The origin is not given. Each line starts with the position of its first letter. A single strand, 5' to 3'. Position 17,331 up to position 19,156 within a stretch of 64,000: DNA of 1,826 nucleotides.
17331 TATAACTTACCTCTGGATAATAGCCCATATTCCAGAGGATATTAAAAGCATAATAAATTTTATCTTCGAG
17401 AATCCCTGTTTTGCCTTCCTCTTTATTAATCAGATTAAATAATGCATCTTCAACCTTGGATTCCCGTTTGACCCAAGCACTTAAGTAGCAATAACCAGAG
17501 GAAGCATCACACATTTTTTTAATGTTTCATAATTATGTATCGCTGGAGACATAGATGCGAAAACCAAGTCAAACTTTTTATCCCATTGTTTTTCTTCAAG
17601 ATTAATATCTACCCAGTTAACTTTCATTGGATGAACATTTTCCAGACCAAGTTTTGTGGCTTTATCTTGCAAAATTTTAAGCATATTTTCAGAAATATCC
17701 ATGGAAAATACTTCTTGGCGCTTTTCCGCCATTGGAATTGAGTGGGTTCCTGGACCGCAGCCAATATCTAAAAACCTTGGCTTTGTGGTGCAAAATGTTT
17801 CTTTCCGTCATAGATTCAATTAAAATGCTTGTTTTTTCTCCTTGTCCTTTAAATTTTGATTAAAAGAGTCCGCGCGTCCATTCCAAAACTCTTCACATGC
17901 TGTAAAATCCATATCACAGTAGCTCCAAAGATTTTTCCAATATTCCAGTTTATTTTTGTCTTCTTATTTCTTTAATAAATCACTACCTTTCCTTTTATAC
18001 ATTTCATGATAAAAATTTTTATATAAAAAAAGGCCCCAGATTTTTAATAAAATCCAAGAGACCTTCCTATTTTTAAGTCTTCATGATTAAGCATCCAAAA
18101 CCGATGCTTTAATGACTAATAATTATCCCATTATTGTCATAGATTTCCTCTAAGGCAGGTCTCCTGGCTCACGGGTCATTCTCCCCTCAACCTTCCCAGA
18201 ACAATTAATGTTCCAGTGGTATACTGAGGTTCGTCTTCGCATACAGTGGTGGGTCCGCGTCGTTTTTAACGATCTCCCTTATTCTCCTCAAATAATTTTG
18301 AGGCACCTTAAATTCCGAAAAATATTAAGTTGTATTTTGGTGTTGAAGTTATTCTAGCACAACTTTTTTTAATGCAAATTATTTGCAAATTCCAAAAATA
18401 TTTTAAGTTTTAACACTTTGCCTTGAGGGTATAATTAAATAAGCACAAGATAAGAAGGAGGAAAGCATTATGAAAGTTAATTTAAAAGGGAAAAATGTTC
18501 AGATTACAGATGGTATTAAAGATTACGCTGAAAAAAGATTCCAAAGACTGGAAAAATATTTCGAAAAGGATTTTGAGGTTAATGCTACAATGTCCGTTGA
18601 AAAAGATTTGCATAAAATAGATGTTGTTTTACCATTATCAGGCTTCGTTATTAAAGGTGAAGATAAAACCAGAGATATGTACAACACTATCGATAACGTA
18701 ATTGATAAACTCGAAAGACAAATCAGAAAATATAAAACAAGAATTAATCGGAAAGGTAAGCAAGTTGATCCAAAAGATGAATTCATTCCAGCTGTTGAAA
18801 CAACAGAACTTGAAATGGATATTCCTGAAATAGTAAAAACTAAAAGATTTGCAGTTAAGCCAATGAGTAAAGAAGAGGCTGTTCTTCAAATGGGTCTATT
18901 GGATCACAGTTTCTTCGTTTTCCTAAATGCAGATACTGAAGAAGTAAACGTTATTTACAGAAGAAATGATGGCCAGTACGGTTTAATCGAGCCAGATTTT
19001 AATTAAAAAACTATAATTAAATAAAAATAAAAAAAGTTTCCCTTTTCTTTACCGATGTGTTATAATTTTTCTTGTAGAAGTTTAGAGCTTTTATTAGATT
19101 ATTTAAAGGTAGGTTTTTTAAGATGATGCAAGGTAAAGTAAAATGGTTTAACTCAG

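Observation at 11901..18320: Cobalamin-riboswitch operon coupling an ABC importer to a flavinylation/electron-transfer toolkit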

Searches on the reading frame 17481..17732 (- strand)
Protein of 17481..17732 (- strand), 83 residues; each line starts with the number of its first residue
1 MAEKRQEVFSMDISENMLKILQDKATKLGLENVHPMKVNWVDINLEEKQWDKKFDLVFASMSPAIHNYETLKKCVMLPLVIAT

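Call 4: search_protein_families(library=pfam, proteins=[window:17481-17732:-], max_evalue=0.01)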
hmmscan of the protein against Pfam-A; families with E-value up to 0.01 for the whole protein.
window:17481-17732:- (83 aa): 5 families
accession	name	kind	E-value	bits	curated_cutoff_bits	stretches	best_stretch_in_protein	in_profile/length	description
PF13847.12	Methyltransf_31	-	1.6e-06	28.3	27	1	5-76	28-94/145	Methyltransferase domain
PF13649.12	Methyltransf_25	-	8.6e-06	26.8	27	1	4-66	18-76/97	Methyltransferase domain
PF08241.18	Methyltransf_11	-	4.4e-05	24.5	21.2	1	4-73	17-78/95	Methyltransferase domain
PF08242.18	Methyltransf_12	-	0.00025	22.1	30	1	4-60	17-72/98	Methyltransferase domain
PF01209.24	Ubie_methyltran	-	0.00041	20.2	20.1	1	2-57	69-120/233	ubiE/COQ5 methyltransferase family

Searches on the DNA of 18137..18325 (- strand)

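Call 25: build_rna_model(alignment_id=A2)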
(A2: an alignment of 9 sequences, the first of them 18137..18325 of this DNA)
Model R1 built from alignment A2 (9 sequences, 218 columns); structure: RNAalifold consensus.
model positions 191; base pairs 18; branch points 2; effective number of sequences 3.54; information 0.59 bits per position. Calibrated on 0.2 Mb of random sequence (short: E-values are rough).
structure used (alignment columns):
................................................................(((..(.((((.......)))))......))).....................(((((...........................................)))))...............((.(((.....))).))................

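Call 26: search_with_rna_model(model_id=R1, sources=[window, L001, L002, L003, L004, L005, L006, L007, L008, L009, L010, L011, L012, L013, L014, L015, L016, L017, L018, L019, L020, L021, L022, L023, L024, L025, L026, L027, L028, L029, L030, L031, L032, L033, L034, L035, L036, L037, L038, L039, L040, L041, L042, L043, L044, L045, L046, L047, L048, L049, L050, L051, L052, L053, L054, L055, L056, L057, L058, L059], max_evalue=1)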
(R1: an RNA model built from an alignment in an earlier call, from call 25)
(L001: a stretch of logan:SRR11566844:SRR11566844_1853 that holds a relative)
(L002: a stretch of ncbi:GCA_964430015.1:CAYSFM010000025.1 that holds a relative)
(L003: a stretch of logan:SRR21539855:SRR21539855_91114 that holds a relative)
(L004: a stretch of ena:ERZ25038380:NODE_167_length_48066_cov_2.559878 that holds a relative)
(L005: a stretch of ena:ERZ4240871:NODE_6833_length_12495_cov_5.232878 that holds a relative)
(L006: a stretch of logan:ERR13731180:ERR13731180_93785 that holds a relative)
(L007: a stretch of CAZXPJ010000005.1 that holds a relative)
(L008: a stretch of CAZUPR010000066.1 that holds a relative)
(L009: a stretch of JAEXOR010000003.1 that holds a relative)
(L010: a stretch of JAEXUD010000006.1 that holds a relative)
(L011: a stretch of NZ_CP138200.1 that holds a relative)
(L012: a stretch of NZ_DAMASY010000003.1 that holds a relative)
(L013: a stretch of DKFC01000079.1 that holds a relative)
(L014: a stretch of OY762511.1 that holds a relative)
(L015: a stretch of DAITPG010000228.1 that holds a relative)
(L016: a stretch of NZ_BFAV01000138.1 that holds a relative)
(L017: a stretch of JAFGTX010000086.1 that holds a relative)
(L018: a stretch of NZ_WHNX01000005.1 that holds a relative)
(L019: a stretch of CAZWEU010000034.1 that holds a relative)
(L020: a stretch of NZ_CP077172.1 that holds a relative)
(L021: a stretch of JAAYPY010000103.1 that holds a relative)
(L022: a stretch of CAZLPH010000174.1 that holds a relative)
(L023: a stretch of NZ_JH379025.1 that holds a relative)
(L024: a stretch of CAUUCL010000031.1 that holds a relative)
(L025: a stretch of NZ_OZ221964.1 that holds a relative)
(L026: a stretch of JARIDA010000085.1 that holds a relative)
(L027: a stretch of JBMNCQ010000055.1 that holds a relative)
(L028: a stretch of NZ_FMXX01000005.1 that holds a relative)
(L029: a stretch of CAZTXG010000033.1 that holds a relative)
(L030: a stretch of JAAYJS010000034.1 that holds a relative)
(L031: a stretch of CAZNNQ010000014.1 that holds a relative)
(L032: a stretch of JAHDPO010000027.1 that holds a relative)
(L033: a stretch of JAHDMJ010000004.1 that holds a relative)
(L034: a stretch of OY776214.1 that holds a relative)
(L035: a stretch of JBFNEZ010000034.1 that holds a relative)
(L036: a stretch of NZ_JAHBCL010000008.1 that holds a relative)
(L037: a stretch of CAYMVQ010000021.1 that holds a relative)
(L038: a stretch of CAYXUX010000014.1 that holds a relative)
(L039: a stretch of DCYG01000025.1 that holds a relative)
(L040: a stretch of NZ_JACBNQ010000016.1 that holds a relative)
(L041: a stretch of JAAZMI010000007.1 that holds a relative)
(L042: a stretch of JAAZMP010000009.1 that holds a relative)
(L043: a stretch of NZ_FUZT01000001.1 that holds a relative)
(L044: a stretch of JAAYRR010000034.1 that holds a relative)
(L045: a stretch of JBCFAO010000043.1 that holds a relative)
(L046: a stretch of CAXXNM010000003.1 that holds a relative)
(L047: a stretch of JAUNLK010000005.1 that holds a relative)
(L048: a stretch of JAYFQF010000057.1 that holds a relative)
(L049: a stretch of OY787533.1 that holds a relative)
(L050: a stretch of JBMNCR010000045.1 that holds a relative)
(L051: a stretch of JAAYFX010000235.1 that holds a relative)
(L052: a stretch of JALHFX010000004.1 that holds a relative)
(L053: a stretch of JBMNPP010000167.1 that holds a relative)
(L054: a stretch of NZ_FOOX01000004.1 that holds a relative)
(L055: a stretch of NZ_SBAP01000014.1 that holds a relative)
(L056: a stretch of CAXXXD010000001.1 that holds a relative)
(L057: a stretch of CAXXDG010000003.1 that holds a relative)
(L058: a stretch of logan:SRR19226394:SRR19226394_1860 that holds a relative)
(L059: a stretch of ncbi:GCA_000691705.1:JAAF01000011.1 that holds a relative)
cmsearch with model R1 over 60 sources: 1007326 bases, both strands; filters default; matches with E-value up to 1: 58.
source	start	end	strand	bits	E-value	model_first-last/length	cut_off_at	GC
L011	8833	9019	+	176.3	2.3e-33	1-191/191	no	0.41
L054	9618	9802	+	171.3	2.5e-32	1-191/191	no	0.45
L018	5857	6053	-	167.5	1.5e-31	1-191/191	no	0.4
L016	4896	5082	+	165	5.1e-31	1-191/191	no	0.47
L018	7502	7701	-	161.1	3.2e-30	1-191/191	no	0.41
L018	9454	9650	+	159.9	5.5e-30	1-191/191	no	0.4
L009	9629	9814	+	158.3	1.2e-29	1-191/191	no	0.47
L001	1093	1287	+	156.9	2.3e-29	1-191/191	no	0.44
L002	4147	4341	+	156.9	2.3e-29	1-191/191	no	0.44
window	18137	18331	-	151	3.8e-28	1-191/191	no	0.44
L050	1814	2009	+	149.1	9.3e-28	1-191/191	no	0.41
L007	8342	8531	+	148.3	1.4e-27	1-191/191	no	0.43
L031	8710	8904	+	146.2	3.6e-27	1-191/191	no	0.42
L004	8817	9006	+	145.5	5.1e-27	1-191/191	no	0.52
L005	944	1133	+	145.5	5.1e-27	1-191/191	no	0.52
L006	824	1013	+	145.5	5.1e-27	1-191/191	no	0.52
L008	974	1163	+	145.5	5.1e-27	1-191/191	no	0.52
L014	9678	9859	+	144.3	9.2e-27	1-191/191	no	0.42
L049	9681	9862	+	143.6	1.3e-26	1-191/191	no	0.41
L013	3103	3289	+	137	2.9e-25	1-191/191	no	0.44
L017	5870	6057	+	130.8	5.3e-24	1-191/191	no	0.39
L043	9741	9931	+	119.7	1e-21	1-191/191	no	0.32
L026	4331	4520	+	117.7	2.6e-21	1-191/191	no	0.34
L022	453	646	+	104.4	1.4e-18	1-191/191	no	0.36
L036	8517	8714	+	104.2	1.6e-18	1-191/191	no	0.42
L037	3832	4027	+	99.1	1.8e-17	1-191/191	no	0.4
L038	10511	10698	+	97.6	3.6e-17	1-191/191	no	0.4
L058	9698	9878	+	86.7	6.3e-15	1-191/191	no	0.43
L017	525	706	+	86.5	7e-15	1-191/191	no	0.42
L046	9422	9614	+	80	1.5e-13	1-191/191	no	0.52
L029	7678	7864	+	78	3.8e-13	1-191/191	no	0.47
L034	2749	2939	+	76.7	7e-13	1-191/191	no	0.49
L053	1523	1709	+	76.3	8.4e-13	1-191/191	no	0.57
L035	9713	9902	+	76.3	8.6e-13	1-191/191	no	0.37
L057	9431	9625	+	75.9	1e-12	1-191/191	no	0.47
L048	2295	2485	+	75.5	1.3e-12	1-191/191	no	0.48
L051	1698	1886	+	75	1.6e-12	1-191/191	no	0.47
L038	5983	6157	+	74.6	1.9e-12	1-191/191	no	0.43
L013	11396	11580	+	74.2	2.3e-12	1-191/191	no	0.5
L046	4394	4591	+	73.7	2.9e-12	1-191/191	no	0.55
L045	9603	9791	+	71.3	9.2e-12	1-191/191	no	0.5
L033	9681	9869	+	71.3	9.2e-12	1-191/191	no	0.5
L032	1196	1384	+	69.8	1.9e-11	1-191/191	no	0.5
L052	9620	9808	+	69.7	1.9e-11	1-191/191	no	0.54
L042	9578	9767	+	68.9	2.9e-11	1-191/191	no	0.44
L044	2338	2513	+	66.3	9.6e-11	1-191/191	no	0.48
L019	9721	9868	+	59.4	2.5e-09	1-191/191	no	0.39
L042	19993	20182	+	59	3.1e-09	1-191/191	no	0.48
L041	8771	8955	+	58.4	4.2e-09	1-191/191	no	0.53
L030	9708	9889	+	58.2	4.6e-09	1-191/191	no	0.41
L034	2444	2641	-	54.2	3e-08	1-191/191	no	0.45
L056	9667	9854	+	53.5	4.2e-08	1-191/191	no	0.38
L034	9443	9668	+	46.4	1.2e-06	1-191/191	no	0.51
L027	9422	9656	+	43.9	4e-06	1-191/191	no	0.53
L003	1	44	+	38.4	5.3e-05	148-191/191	5'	0.48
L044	15742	15930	-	33.3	0.00061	1-191/191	no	0.44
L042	18254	18446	-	32.5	0.00087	1-191/191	no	0.51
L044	2071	2260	-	31.9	0.0012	1-191/191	no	0.48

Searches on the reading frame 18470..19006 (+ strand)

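Call 5: search_protein_families(library=pfam, proteins=[window:18470-19006:+], max_evalue=0.01)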
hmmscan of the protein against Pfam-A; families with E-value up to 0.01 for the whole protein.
window:18470-19006:+ (178 aa): 5 families
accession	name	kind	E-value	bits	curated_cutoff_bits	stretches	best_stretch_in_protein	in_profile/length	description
PF16321.10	Ribosom_S30AE_C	-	1.4e-28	98.8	25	1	119-172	4-57/57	Sigma 54 modulation/S30EA ribosomal protein C terminus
PF02482.25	Ribosomal_S30AE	-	1.2e-24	87.2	23.7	1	3-92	1-87/88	Sigma 54 modulation protein / S30EA ribosomal protein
PF18664.7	CdiA_C_tRNase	-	0.0012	19.5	26.5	1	5-68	36-97/116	CdiA C-terminal tRNase domain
PF16888.10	YwqH-like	-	0.0057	17.3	33.7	1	62-103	74-115/123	YwqH-like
PF08657.15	DASH_Spc34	-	0.0094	16.1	26.7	0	8-126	160-267/280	DASH complex subunit Spc34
